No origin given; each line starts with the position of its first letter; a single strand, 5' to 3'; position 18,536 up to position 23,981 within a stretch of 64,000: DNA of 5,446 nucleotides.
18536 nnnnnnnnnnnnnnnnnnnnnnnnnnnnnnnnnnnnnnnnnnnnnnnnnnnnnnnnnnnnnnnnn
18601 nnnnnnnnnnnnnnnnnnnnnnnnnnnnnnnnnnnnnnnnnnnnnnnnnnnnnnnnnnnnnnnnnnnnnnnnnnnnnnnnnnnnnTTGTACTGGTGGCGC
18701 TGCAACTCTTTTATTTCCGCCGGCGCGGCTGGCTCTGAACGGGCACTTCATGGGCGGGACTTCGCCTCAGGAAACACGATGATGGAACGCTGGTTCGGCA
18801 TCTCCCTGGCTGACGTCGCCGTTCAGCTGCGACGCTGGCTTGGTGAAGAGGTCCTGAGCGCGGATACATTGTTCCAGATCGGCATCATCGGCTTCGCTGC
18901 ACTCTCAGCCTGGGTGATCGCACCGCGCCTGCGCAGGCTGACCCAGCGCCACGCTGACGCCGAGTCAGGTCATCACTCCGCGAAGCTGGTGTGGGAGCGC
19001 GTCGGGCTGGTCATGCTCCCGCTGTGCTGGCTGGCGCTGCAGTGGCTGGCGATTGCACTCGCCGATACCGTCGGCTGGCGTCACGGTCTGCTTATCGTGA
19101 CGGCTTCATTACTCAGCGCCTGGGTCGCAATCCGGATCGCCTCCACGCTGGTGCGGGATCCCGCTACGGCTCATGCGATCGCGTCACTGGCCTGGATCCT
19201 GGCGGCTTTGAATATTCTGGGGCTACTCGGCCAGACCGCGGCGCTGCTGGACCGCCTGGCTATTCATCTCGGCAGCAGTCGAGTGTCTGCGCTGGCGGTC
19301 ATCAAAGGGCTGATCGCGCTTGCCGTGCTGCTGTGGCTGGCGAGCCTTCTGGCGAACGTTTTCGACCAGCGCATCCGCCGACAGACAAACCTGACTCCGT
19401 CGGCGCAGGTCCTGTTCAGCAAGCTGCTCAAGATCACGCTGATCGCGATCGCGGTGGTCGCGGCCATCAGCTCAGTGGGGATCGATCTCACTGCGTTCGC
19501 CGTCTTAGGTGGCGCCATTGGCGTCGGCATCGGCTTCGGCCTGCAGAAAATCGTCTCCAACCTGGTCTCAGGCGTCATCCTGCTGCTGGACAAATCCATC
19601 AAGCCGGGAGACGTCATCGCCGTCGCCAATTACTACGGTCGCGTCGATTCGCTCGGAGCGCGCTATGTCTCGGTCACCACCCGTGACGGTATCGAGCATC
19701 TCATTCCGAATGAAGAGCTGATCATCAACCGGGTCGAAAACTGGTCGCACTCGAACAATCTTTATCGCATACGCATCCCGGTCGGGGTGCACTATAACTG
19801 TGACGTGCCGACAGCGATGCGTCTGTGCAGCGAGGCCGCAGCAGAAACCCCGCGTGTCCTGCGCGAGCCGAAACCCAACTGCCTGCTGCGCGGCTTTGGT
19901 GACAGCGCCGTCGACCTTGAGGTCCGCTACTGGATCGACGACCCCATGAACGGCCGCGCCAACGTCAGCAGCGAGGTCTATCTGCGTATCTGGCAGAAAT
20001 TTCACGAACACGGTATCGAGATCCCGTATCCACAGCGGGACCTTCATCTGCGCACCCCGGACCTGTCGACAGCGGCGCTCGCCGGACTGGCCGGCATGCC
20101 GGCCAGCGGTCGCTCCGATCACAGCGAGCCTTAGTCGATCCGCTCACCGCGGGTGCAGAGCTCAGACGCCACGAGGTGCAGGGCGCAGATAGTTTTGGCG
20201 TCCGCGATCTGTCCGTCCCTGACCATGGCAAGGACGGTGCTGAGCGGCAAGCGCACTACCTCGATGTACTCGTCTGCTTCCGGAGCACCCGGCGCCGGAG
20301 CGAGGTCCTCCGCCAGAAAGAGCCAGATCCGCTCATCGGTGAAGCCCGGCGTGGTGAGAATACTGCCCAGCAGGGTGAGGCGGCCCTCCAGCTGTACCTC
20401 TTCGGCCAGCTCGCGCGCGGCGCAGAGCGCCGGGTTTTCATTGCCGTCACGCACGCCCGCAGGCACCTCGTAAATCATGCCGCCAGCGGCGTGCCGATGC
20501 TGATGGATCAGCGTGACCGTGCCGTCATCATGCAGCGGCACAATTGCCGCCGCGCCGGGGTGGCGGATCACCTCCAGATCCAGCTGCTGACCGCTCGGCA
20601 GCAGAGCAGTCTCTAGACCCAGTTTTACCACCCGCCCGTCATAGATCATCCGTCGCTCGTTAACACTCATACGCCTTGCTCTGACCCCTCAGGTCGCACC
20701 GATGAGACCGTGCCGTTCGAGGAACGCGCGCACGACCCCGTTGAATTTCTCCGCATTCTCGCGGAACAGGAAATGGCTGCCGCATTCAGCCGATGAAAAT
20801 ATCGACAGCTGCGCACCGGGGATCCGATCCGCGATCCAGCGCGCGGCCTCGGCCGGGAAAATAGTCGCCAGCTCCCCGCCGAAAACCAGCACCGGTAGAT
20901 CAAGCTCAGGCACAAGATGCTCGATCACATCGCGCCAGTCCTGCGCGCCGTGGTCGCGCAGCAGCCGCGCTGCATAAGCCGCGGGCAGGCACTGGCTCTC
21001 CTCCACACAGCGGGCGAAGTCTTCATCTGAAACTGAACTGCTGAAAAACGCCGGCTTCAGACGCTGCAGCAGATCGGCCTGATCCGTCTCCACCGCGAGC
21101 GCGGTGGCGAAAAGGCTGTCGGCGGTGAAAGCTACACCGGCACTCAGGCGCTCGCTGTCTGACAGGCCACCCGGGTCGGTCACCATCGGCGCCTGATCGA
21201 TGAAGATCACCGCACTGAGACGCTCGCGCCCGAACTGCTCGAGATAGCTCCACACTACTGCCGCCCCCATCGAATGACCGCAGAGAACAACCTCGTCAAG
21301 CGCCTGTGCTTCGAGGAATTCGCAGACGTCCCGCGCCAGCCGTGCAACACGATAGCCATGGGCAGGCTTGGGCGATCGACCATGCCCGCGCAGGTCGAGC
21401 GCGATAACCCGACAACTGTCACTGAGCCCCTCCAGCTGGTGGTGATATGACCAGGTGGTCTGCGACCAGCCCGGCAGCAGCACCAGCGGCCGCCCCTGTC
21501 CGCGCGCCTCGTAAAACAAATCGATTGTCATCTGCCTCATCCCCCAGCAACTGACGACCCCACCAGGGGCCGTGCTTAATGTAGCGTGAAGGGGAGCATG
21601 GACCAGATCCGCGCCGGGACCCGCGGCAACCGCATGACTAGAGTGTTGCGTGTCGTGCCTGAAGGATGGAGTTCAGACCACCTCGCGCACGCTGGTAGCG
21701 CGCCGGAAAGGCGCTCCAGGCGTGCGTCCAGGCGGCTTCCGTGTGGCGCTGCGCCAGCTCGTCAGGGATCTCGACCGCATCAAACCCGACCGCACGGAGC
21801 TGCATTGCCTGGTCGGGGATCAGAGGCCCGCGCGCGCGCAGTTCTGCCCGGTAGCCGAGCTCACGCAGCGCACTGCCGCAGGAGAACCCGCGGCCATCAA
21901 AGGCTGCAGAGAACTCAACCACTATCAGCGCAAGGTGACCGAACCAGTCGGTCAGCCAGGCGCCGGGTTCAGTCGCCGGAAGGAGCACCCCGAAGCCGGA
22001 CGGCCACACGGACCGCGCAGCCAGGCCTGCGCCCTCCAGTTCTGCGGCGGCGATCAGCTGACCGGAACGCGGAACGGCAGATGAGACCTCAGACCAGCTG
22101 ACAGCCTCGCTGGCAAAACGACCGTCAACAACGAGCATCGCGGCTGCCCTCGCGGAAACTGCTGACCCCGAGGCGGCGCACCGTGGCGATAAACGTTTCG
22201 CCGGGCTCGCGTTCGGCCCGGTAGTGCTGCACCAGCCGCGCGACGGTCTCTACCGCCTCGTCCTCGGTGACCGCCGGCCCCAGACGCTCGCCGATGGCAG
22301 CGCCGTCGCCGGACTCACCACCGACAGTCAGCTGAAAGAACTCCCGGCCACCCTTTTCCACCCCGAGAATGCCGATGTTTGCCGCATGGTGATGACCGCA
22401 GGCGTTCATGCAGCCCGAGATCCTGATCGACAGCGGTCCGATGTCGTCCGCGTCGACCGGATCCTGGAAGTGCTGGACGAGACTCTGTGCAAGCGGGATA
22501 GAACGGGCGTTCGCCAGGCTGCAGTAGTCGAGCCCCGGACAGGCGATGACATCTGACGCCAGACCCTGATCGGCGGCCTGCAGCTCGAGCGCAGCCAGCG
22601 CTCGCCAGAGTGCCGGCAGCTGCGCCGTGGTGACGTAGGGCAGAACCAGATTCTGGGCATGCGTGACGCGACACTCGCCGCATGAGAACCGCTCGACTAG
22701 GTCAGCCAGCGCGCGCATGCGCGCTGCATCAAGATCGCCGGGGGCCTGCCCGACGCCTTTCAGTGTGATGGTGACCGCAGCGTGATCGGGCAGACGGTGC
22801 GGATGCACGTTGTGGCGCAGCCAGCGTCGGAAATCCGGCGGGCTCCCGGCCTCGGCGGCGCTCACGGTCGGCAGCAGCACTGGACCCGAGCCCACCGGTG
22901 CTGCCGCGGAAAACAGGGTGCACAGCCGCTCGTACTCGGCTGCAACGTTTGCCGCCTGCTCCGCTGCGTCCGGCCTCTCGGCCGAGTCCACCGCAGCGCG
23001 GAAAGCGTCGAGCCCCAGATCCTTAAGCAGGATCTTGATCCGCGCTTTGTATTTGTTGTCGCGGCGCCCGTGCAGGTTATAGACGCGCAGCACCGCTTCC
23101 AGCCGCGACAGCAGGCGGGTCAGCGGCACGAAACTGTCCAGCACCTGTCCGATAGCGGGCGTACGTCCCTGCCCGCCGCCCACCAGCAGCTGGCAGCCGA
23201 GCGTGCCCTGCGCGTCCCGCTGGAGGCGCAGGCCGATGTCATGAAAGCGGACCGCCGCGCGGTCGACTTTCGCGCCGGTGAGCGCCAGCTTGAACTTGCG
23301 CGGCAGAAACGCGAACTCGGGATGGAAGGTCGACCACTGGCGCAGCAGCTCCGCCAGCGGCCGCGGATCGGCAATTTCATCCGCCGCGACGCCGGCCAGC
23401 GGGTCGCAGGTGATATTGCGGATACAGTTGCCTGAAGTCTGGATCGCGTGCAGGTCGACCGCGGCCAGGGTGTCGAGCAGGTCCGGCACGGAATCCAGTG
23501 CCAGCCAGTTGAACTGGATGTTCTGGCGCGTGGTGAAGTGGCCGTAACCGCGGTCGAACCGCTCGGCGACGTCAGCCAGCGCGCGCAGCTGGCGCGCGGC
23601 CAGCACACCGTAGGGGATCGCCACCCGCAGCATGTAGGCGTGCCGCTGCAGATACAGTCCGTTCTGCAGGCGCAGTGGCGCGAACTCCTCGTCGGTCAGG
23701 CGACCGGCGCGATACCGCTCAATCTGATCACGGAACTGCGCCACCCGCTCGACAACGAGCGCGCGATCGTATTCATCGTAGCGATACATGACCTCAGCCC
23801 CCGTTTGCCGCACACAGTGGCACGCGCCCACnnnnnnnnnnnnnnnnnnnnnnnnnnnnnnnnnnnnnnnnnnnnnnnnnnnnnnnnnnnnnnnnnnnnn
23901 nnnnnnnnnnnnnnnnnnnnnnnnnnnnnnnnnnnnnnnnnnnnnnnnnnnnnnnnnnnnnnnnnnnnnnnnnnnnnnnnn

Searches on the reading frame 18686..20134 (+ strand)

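Call 39: search_protein_families(library=pfam, proteins=[window:18686-20134:+], max_evalue=0.00001)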
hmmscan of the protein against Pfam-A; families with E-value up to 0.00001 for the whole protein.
window:18686-20134:+ (482 aa): 3 families
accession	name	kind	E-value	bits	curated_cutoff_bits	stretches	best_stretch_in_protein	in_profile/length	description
PF00924.24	MS_channel_2nd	-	5.8e-18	65.2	20.2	1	289-355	2-68/68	Mechanosensitive ion channel, beta-domain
PF21082.3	MS_channel_3rd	-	8.6e-15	55.4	21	1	363-446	2-88/88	Mechanosensitive ion channel MscS, C-terminal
PF21088.3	MS_channel_1st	-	9.9e-08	32.3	23.1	1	246-287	1-42/42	Mechanosensitive ion channel, transmembrane helices 2/3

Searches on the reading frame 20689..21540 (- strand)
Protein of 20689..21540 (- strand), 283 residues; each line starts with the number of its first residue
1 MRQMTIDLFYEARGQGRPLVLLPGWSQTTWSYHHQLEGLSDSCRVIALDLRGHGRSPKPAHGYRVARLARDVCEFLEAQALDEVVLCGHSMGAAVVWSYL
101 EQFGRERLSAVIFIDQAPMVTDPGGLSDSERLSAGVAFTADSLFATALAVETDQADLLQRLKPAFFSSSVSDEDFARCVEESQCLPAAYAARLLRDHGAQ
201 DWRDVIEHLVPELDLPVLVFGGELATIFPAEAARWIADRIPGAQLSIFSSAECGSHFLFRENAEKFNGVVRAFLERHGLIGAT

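Call 23: search_protein_families(library=pfam, proteins=[window:20689-21540:-], max_evalue=0.00001)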
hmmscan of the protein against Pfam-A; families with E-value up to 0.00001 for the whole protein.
window:20689-21540:- (283 aa): 3 families
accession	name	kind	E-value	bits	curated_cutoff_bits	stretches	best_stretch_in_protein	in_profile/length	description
PF00561.26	Abhydrolase_1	-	2.2e-24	86.9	25.8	1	18-251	2-236/245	alpha/beta hydrolase fold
PF12697.13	Abhydrolase_6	-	2.2e-20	74.7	26.3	1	19-267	1-215/217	Alpha/beta hydrolase family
PF12146.15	Hydrolase_4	-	8.3e-16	58.4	27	1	19-261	7-237/239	Serine aminopeptidase, S33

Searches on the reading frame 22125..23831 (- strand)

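Call 23: search_protein_families(library=pfam, proteins=[window:22125-23831:-], max_evalue=0.00001)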
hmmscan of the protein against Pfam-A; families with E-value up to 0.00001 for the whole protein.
window:22125-23831:- (568 aa): 2 families
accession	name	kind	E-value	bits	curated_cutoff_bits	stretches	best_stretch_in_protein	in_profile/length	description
PF01077.27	NIR_SIR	-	4.8e-58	195.5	27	2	133-283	1-152/158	Nitrite and sulphite reductase 4Fe-4S domain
PF03460.22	NIR_SIR_ferr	-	8.2e-36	122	24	2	62-125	3-69/69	Nitrite/Sulfite reductase ferredoxin-like half domain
